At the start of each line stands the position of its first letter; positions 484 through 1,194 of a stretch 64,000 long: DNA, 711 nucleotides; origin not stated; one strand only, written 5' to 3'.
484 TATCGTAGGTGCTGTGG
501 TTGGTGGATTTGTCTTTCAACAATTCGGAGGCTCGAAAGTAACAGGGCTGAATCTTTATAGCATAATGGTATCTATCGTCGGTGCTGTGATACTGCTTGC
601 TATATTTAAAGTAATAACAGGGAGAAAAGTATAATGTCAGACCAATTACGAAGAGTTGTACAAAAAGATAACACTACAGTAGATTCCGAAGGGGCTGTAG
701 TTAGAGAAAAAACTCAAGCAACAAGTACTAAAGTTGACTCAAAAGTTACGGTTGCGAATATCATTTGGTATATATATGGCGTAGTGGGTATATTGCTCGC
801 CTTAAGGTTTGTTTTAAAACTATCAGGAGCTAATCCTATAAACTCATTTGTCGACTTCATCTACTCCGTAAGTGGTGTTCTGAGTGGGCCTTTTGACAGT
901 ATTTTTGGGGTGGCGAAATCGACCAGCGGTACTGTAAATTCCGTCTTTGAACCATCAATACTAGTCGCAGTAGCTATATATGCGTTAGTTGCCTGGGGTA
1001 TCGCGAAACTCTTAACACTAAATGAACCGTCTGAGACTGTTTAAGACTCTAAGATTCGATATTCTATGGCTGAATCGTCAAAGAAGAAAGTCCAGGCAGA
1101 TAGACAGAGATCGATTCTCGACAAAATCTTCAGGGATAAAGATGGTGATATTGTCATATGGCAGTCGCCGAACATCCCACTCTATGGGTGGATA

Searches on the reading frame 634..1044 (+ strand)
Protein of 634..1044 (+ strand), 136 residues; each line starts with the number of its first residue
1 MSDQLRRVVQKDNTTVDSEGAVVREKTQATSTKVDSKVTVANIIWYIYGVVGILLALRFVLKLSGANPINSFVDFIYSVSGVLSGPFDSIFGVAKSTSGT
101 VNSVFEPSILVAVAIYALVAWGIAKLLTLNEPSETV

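Call 58: find_encoding_contigs(protein=window:634-1044:+, flank=10000, max_places=2)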
Protein window:634-1044:+ (136 aa): 1 contig read that carries it; 1 place shown.
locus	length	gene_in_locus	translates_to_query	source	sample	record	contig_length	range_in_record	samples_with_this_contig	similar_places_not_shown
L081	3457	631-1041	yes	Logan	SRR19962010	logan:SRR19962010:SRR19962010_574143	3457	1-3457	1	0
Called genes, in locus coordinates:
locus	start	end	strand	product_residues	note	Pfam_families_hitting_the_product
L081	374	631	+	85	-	-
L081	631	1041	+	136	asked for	-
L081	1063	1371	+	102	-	-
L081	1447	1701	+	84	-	PF13376:OmdA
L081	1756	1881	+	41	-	-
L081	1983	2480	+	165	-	PF04402:SIMPL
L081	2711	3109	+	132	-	PF14478:DUF4430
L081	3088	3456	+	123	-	?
